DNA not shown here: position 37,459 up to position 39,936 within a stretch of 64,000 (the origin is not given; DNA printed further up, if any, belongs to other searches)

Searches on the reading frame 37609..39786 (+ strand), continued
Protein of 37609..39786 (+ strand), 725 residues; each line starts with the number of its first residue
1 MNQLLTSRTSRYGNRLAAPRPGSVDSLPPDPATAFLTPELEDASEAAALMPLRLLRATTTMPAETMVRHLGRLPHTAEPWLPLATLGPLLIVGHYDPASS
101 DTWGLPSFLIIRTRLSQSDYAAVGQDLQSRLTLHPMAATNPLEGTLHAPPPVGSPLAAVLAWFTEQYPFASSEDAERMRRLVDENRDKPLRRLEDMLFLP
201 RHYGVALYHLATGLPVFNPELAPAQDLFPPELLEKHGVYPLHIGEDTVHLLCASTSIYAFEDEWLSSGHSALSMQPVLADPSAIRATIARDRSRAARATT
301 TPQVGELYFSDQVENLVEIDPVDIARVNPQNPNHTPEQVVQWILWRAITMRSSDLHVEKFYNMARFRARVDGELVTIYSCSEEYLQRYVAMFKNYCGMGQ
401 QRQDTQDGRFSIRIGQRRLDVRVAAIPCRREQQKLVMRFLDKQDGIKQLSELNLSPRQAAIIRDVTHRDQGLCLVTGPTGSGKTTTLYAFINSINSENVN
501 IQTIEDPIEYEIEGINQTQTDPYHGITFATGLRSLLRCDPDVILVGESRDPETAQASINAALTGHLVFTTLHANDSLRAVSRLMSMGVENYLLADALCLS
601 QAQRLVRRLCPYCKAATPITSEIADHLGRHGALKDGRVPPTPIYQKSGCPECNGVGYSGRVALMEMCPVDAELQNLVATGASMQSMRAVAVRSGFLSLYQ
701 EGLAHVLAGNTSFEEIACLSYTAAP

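Call 75: search_protein_families(library=pfam, alignment_id=A2, max_evalue=10)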
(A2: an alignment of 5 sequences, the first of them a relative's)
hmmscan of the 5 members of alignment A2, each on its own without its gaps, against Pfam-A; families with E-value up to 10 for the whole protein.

A. member 1, L002:2297-2869:+ (190 aa): 0 families

B. families by the number of members that match (of 5 scanned): 3 families
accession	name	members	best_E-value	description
PF22061.2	CSN7_HB_subdom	1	0.024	CSN7 helical bundle subdomain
PF10741.14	T2SSM_b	1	0.034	Type II secretion system (T2SS), protein M subtype b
PF16479.10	DUF5056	1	0.24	Domain of unknown function (DUF5056)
